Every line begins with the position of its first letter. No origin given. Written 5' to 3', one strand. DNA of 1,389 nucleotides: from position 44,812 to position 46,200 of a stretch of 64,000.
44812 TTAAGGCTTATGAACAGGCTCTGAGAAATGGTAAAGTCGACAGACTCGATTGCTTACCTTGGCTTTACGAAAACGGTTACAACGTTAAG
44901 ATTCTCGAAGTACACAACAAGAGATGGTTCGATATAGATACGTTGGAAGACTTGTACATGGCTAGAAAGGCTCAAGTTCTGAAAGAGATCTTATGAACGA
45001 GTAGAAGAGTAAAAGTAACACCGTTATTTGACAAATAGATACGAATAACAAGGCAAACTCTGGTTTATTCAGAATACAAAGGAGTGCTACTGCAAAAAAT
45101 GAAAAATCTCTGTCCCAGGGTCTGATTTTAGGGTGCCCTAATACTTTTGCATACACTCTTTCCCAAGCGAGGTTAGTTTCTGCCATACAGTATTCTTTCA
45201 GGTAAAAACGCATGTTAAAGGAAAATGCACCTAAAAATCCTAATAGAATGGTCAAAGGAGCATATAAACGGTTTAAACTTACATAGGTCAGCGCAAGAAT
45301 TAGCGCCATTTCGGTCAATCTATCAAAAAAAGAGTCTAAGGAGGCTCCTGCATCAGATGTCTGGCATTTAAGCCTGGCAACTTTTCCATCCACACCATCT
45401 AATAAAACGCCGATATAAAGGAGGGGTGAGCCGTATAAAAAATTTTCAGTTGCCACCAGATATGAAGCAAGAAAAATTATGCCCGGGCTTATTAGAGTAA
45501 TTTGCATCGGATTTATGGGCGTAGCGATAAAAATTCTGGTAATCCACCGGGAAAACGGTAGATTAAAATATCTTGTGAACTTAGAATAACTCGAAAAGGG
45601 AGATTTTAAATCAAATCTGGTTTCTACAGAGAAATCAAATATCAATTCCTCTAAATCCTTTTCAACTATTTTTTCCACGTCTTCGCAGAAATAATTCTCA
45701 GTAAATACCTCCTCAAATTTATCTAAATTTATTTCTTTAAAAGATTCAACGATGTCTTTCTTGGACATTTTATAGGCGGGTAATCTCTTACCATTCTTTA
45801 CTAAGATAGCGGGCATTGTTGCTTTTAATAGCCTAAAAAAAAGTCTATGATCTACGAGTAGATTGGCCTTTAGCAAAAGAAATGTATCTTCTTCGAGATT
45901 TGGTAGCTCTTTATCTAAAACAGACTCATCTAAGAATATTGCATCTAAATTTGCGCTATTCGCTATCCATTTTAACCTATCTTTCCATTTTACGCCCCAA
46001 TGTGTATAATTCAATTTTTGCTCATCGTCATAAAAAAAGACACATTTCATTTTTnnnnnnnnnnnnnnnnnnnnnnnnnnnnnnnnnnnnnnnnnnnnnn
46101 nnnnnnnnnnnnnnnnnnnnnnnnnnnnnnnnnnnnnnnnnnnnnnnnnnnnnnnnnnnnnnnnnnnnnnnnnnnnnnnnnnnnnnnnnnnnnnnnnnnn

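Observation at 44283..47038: IPCT-like cytidylyltransferase convergent with an operon of a TIM-barrel sugar isomerase and an N-terminally extended CDP-alcohol phosphatidyltransferase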

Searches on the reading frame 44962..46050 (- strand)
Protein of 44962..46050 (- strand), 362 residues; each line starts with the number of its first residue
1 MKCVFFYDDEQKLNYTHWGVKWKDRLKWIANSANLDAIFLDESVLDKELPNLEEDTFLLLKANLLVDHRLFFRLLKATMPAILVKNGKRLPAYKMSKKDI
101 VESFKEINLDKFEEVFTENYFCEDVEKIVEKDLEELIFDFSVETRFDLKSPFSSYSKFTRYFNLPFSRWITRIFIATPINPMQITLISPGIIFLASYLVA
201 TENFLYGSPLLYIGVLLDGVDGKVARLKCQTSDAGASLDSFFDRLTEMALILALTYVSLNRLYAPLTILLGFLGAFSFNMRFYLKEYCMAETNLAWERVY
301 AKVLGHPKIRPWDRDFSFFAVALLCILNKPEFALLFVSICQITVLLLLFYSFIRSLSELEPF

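Call 3: search_protein_families(library=pfam, proteins=[window:44962-46050:-], max_evalue=0.1)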
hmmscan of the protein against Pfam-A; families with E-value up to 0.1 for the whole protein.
window:44962-46050:- (362 aa): 3 families
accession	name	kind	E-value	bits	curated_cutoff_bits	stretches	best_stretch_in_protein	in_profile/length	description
PF01066.26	CDP-OH_P_transf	-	6.8e-12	46.5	22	1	184-328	7-137/152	CDP-alcohol phosphatidyltransferase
PF04876.17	Tenui_NCP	-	0.062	13.3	27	0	62-130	94-160/173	Tenuivirus major non-capsid protein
PF13562.11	NTP_transf_4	-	0.077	13.6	27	0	32-142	38-147/153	Sugar nucleotidyl transferase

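Call 4: search_protein_families(library=ncbifam, proteins=[window:44962-46050:-], max_evalue=0.1)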
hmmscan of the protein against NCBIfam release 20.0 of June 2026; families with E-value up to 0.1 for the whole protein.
window:44962-46050:- (362 aa): 9 families
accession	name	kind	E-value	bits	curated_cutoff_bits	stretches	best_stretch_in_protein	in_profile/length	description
NF040950.1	archin_ph_syn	equivalog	2.9e-18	66.4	180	1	168-270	14-115/191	archaetidylinositol phosphate synthase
NF041135.1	IPPtranDIPPsyn_Thcocales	equivalog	1.7e-17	63.6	580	1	159-345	231-407/419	bifunctional L-myo-inositol-1-phosphate cytidylyltransferase/CDP-L-myo-inositol myo-inositolphosphotransferase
NF045883.1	PIPSynth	equivalog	8.9e-12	45.1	170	1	169-259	13-104/197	phosphatidylinositol phosphate synthase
TIGR00473.1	pssA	equivalog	1.3e-06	28.6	107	1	201-246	17-62/153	CDP-diacylglycerol--serine O-phosphatidyltransferase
NF052561.1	PIPSynBT1523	equivalog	9.8e-06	25.4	350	1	207-266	63-122/232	hypothetical protein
NF053678.1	ClpnSynClsA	equivalog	4e-05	23.9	240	1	201-259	27-85/180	cardiolipin synthase ClsA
TIGR00560.1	pgsA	equivalog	0.00058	20.4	109.1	1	191-351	20-165/183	CDP-diacylglycerol--glycerol-3-phosphate 3-phosphatidyltransferase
NF038087.1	arch_ser_synth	exception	0.0092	15.6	240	1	191-243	17-71/216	archaetidylserine synthase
NF038086.1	anchor_synt_A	exception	0.011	15.5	200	1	185-243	14-70/222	protein sorting system archaetidylserine synthase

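Call 5: search_solved_structures(query=window:44962-46050:-, max_evalue=1, show_alignments=3)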
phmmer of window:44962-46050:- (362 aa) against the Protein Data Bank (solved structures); distinct sequences matched with E-value up to 1: 9.
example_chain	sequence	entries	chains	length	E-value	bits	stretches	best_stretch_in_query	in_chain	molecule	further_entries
4o6m_A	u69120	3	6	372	4.1e-14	55.9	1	19-339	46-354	AF2299, a CDP-alcohol phosphotransferase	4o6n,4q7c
4mnd_A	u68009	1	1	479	6.7e-07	32.2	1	162-337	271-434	CTP L-myo-inositol-1-phosphate cytidylyltransferase/CDP-L-myo-inositol myo-inositolphospho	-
6wm5_A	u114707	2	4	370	3.4e-05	26.6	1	19-255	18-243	AfCTD-Phosphatidylinositol-phosphate synthase (PIPS) fusion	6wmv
6h53_A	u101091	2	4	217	0.0095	18.5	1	149-268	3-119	CDP-diacylglycerol--inositol 3-phosphatidyltransferase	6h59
6h5a_A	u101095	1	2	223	0.01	18.4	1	149-268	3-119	CDP-diacylglycerol--inositol 3-phosphatidyltransferase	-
7pow_A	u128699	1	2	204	0.013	18.1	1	205-267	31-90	CDP-diacylglycerol--serine O-phosphatidyltransferase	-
7b1k_A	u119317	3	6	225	0.02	17.5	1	205-267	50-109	CDP-diacylglycerol--serine O-phosphatidyltransferase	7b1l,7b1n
5d92_D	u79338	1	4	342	0.021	17.4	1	155-253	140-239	AF2299 protein,Phosphatidylinositol synthase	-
5d91_A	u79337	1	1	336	0.049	16.2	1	170-253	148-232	AF2299 protein,Phosphatidylinositol synthase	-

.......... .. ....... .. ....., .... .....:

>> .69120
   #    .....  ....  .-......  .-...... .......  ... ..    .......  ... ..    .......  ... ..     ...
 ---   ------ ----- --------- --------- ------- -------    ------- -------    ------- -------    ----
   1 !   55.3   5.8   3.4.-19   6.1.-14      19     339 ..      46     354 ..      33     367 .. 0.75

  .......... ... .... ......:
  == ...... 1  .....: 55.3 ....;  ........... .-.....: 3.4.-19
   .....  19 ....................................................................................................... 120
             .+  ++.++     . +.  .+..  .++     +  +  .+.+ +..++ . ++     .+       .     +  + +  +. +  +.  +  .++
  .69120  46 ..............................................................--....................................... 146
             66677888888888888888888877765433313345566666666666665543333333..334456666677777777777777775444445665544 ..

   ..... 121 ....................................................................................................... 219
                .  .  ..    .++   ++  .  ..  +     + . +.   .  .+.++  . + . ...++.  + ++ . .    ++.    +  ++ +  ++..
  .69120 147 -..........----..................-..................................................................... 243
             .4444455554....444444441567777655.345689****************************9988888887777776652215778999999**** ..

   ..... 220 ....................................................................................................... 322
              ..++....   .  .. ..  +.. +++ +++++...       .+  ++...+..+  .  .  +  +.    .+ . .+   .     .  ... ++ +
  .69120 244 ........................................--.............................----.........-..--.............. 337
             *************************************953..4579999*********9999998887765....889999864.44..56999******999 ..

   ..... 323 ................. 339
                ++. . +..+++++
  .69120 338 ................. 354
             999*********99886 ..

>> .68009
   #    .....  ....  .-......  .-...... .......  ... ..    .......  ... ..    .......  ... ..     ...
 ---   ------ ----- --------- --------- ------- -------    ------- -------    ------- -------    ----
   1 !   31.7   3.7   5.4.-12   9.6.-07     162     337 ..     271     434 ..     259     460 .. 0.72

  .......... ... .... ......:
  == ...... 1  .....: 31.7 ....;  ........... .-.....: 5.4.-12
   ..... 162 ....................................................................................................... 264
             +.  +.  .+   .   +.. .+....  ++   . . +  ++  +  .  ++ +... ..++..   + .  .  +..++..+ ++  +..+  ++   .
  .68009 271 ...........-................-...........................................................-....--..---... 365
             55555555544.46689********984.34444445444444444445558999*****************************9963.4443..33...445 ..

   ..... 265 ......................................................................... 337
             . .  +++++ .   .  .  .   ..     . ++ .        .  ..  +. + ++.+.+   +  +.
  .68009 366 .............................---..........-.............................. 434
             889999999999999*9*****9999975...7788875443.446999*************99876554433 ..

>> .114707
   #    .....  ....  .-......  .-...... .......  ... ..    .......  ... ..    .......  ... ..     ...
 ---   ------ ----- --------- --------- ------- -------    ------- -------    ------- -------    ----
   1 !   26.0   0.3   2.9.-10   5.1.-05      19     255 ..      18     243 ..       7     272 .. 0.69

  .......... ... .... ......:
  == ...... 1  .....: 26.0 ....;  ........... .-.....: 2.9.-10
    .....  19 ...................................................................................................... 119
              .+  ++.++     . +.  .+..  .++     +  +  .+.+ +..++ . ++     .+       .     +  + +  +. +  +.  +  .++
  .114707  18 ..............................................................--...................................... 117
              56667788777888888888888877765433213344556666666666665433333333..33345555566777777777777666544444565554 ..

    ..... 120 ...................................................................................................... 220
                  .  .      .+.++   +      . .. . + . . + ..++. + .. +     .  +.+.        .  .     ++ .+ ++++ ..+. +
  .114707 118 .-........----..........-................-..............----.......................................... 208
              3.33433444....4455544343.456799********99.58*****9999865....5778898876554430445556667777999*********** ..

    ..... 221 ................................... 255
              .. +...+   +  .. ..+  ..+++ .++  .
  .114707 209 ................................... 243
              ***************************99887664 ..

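Call 15: find_homologous_proteins(query=window:44962-46050:-, max_evalue=0.00001)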
Query window:44962-46050:- (362 aa): 2 proteins with E <= 0.00001 among 3246 candidates.
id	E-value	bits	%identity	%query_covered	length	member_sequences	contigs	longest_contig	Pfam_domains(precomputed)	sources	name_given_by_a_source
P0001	5.6e-238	807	100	100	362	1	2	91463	PF01066.27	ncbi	-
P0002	6.8e-176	603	73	99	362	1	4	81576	PF01066.27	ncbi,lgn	ncbi:MAG: CDP-alcohol phosphatidyltransferase family protein [Candidatus Hydrothermarchaeota archaeo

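Call 17: find_encoding_contigs(protein=P0002, flank=10000, max_places=4)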
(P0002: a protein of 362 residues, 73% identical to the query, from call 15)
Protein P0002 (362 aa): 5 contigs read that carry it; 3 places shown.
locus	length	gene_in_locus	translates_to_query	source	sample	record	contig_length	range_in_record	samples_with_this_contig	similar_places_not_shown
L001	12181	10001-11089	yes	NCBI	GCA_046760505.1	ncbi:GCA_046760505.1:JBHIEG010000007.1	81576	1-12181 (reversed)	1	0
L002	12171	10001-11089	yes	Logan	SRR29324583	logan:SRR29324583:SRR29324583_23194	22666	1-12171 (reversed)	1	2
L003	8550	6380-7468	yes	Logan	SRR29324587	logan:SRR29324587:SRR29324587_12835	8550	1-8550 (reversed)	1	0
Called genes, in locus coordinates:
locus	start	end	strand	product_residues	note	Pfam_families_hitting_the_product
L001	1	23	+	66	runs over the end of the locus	PF02597:ThiS, PF21965:SAMP2 (weak)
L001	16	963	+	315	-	PF22082:TtuA_LIM_N (weak), PF03054:tRNA_Me_trans, PF01171:ATP_bind_3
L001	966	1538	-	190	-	PF02525:Flavodoxin_2, PF03358:FMN_red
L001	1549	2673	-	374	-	PF00999:Na_H_Exchanger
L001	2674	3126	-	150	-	PF00571:CBS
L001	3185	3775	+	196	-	PF02353:CMAS (weak), PF13489:Methyltransf_23, PF01209:Ubie_methyltran, PF07021:MetW, PF13847:Methyltransf_31, PF08241:Methyltransf_11, PF08242:Methyltransf_12, PF13649:Methyltransf_25, +1 more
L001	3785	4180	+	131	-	-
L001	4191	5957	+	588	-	PF00753:Lactamase_B, PF16661:Lactamase_B_6, PF23023:Anti-Pycsar_Apyc1, PF12706:Lactamase_B_2 (weak), PF10996:Beta-Casp, PF07521:RMMBL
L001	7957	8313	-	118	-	PF04126:Cyclophil_like, PF18050:Cyclophil_like2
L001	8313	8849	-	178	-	-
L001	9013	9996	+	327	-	PF01261:AP_endonuc_2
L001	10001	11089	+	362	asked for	PF01066:CDP-OH_P_transf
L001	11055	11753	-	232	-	PF00483:NTP_transferase, PF01128:IspD (weak), PF12804:NTP_transf_3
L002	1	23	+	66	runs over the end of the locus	PF02597:ThiS, PF21965:SAMP2 (weak)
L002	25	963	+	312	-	PF22082:TtuA_LIM_N (weak), PF01171:ATP_bind_3, PF03054:tRNA_Me_trans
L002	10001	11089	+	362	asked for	PF01066:CDP-OH_P_transf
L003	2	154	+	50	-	?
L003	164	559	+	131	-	-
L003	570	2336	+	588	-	PF00753:Lactamase_B, PF16661:Lactamase_B_6, PF23023:Anti-Pycsar_Apyc1, PF12706:Lactamase_B_2 (weak), PF10996:Beta-Casp, PF07521:RMMBL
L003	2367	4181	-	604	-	PF00317:Ribonuc_red_lgN, PF02867:Ribonuc_red_lgC, PF13597:NRDD (faint)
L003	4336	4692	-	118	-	PF04126:Cyclophil_like, PF18050:Cyclophil_like2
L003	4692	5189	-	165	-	-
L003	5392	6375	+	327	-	PF01261:AP_endonuc_2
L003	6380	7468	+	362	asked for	PF01066:CDP-OH_P_transf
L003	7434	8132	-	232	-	PF00483:NTP_transferase, PF01128:IspD (weak), PF12804:NTP_transf_3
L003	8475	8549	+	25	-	?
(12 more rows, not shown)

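Call 31: search_protein_representatives(alignment_id=A1)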
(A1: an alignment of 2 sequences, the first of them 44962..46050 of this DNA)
Query: 2 sequences, 362 profile positions. Proteins with E-value up to 0.001 (for the whole library): 3755; up to 1e-10: 95; up to 1e-30: 1. The best 150 are listed.
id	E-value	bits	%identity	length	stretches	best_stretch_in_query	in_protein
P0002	3.5e-232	786.4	-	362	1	1-362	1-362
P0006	7.5e-23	97.8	-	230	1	158-354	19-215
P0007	6.8e-22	94.6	-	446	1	156-361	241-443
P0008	7.4e-22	94.5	-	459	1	156-349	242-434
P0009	1.4e-20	90.3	-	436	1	155-336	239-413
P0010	3.4e-17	79.2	-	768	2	161-256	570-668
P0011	3.7e-17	79.0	-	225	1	159-352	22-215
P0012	4.0e-15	72.4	-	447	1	158-283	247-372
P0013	4.2e-14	69.0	-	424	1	159-354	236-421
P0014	4.3e-14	69.0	-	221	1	163-354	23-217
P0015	5.5e-14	68.6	-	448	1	157-335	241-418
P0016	8.7e-14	67.9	-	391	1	152-355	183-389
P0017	9.4e-14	67.8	-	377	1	158-349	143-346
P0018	1.1e-13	67.7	-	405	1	158-305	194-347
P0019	2.0e-13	66.7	-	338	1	102-338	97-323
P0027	6.2e-13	65.1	-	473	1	159-273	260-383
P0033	1.2e-12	64.2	-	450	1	119-336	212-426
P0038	1.8e-12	63.6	-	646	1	158-273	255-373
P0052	1.5e-11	60.6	-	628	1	158-357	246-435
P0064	2.7e-11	59.7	-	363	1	158-258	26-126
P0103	1.2e-10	57.6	-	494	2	131-345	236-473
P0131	3.1e-10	56.3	-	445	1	158-274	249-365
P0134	3.5e-10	56.1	-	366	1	138-253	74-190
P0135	3.6e-10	56.1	-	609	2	88-261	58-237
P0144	4.6e-10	55.7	-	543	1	158-288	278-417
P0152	5.7e-10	55.4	-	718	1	154-272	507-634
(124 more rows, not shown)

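Call 37: predict_structure(alignment_id=A1)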
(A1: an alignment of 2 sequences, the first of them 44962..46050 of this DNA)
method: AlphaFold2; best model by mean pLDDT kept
length: 362 residues; sequences in the alignment: 2
mean_pLDDT: 36.6   pTM: 0.24
mean pLDDT of the five models: 36.6, 36.0, 35.9, 35.4, 33.6
residues with pLDDT >= 90: 0; 70-90: 0; 50-70: 40; < 50: 322
segments of 3 or more residues with pLDDT < 50: 13-21, 31-34, 54-56, 58-72, 75-338, 340-362
pLDDT, mean of each block of 10 residues (from residue 1): 55 41 52 54 61 50 39 48 34 28 28 25 24 24 23 26 28 28 34 38 28 24 21 28 34 33 37 36 35 39 39 39 46 47 46 43 40
secondary structure, 60 per line:
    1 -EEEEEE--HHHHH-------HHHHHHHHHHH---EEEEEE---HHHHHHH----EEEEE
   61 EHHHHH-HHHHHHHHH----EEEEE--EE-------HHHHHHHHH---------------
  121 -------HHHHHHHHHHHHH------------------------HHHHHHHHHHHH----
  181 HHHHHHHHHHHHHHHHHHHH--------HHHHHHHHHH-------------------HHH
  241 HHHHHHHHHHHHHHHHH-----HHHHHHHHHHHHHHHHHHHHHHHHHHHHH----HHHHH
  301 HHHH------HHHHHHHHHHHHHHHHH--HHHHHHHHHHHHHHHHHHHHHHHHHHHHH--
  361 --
elements in order: E2-7 H10-14 H22-32 E36-41 H45-51 E56-61 H62-66 H68-76 E81-85 H97-105 H128-140 H165-176 H181-200 H209-218 H238-257 H263-291 H296-304 H311-327 H330-358

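Call 40: list_cluster_members(proteins=[P0006, P0007, P0008, P0009, P0011, P0015, P0033, P0014, P0013, P0016])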
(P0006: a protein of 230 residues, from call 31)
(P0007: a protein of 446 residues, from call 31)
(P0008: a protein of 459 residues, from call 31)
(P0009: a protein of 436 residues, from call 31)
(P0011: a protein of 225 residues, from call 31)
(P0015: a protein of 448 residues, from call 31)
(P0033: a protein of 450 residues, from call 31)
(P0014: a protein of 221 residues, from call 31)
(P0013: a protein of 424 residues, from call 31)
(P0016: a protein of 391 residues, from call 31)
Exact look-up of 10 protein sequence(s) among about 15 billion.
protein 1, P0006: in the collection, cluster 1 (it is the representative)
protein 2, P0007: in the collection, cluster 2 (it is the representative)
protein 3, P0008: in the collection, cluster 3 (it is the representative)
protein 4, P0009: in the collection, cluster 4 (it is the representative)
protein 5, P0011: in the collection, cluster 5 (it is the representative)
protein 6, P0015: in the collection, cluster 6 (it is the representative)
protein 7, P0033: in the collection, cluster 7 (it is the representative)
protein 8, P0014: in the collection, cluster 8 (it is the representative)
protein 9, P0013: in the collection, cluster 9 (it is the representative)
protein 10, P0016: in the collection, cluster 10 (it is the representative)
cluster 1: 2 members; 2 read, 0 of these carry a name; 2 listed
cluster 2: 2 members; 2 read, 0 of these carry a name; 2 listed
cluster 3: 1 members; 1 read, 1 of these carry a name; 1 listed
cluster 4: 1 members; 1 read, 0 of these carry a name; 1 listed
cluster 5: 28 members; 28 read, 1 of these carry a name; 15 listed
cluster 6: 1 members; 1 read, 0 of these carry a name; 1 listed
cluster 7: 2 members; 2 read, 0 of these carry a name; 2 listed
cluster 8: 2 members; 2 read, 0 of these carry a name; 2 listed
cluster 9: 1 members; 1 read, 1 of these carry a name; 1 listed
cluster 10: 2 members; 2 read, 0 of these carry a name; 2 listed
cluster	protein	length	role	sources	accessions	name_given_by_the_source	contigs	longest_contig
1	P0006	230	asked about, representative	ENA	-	-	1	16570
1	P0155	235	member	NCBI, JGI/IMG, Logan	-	-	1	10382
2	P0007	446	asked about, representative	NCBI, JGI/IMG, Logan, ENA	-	-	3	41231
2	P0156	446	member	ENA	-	-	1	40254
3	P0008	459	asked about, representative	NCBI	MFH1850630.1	MAG: sugar phosphate nucleotidyltransferase [archaeon]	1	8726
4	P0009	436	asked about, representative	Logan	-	-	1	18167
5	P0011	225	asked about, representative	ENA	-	-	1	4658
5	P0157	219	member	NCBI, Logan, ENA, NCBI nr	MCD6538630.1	CDP-alcohol phosphatidyltransferase family protein [Candidatus Bathyarchaeota archaeon]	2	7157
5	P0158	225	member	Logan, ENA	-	-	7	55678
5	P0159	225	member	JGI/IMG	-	-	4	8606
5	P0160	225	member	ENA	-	-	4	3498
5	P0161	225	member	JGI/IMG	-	-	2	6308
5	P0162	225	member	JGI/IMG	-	-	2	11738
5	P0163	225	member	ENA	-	-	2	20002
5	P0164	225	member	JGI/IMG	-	-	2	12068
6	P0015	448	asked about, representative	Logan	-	-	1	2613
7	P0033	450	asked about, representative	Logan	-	-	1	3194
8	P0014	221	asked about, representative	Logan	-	-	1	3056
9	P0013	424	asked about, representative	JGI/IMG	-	choline kinase/phosphatidylglycerophosphate synthase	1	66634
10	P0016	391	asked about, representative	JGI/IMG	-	-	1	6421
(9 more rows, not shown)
